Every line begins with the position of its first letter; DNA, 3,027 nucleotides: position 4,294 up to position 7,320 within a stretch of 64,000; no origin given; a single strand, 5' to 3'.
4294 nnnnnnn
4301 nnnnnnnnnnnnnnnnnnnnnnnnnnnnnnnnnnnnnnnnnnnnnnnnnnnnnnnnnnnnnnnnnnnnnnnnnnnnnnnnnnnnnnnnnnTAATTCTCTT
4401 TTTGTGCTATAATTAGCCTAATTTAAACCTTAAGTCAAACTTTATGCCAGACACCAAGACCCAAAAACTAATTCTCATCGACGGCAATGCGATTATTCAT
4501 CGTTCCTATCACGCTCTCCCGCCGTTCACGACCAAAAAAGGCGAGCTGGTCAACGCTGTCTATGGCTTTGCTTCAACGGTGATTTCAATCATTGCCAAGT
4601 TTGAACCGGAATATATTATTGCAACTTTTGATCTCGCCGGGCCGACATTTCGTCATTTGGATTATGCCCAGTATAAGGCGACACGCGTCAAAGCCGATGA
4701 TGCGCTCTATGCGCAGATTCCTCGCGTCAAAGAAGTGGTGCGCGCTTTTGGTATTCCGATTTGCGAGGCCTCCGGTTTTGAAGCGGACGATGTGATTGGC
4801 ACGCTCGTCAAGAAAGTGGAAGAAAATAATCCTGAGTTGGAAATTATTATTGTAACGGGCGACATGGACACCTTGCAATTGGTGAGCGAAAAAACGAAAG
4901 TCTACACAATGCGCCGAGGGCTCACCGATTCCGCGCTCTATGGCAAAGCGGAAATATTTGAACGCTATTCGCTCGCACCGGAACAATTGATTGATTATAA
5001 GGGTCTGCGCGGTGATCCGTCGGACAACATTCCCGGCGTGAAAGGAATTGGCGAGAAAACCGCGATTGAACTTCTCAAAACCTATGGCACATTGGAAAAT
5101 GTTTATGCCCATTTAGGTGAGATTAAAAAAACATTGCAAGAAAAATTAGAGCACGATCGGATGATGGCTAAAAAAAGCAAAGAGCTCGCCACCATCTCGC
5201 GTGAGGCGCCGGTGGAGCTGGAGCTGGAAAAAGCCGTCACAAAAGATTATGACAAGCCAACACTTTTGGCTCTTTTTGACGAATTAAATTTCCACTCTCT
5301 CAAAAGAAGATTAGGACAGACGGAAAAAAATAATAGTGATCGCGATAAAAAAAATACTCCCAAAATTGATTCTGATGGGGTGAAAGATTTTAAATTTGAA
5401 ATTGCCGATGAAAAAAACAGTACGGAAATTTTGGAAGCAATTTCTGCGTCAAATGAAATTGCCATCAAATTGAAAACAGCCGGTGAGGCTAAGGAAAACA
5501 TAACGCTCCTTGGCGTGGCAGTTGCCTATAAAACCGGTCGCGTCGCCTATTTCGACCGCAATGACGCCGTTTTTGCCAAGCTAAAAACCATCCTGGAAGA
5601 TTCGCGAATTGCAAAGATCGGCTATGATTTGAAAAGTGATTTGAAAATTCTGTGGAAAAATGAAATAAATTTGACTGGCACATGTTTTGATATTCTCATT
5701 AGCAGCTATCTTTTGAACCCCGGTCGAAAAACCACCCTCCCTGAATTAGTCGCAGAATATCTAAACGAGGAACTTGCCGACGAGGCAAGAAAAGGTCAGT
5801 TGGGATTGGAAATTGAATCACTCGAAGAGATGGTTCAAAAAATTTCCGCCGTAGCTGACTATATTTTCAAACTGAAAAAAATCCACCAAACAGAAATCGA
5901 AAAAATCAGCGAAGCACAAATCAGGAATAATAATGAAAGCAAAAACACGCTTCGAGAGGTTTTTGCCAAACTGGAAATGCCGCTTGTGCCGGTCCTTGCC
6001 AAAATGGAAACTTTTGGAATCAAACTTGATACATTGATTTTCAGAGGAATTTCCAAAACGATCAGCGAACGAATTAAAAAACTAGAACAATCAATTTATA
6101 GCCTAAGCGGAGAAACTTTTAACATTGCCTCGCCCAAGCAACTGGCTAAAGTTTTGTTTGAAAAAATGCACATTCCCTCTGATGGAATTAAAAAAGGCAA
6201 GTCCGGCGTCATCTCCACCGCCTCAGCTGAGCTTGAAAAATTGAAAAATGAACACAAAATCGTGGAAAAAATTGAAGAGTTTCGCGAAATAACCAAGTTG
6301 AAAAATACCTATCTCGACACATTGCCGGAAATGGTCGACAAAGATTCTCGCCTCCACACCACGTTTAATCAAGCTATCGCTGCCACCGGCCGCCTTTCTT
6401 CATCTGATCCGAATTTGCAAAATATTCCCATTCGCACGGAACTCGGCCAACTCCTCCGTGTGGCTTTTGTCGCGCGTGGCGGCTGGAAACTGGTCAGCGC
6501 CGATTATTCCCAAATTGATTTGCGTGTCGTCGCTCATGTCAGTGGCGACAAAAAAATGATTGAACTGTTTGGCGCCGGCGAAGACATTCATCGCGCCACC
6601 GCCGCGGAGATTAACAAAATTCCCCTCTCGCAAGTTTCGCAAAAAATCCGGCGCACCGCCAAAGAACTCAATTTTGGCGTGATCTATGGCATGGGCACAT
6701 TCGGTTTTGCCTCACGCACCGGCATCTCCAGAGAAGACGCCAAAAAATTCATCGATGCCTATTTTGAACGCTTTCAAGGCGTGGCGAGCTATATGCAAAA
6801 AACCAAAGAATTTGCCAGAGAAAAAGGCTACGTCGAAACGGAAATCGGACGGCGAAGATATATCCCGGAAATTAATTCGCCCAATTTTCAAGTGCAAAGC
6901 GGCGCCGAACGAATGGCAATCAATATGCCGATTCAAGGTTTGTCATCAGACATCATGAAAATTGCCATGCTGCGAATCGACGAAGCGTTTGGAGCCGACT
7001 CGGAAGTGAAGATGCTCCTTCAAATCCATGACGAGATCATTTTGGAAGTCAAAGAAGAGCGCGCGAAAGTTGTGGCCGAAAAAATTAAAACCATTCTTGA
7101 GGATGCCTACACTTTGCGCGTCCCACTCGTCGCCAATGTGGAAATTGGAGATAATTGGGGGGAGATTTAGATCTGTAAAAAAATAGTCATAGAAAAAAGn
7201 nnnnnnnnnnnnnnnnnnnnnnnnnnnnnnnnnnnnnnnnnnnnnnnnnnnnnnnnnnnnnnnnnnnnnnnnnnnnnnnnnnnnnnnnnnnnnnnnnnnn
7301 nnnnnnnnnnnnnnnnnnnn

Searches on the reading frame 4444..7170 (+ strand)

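Call 16: search_protein_families(library=pfam, proteins=[window:4444-7170:+], max_evalue=0.001)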
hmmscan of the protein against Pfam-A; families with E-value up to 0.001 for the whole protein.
window:4444-7170:+ (908 aa): 5 families
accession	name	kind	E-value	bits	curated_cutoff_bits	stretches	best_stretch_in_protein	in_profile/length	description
PF00476.26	DNA_pol_A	-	1.3e-149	498.8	34.3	1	535-907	6-381/381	DNA polymerase family A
PF02739.22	5_3_exonuc_N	-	9.6e-52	175.4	34.3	1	8-175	1-163/164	5'-3' exonuclease, N-terminal resolvase-like domain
PF01367.25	5_3_exonuc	-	2.1e-32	111.9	40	1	178-271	2-96/97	5'-3' exonuclease, C-terminal SAM fold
PF22619.2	DNA_polI_exo1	-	3.5e-11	43.5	27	1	353-443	13-104/140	DNA polymerase I, ribonuclease H-like domain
PF01612.26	DNA_pol_A_exo1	-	1.7e-09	38.2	23.6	1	320-449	4-137/173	3'-5' exonuclease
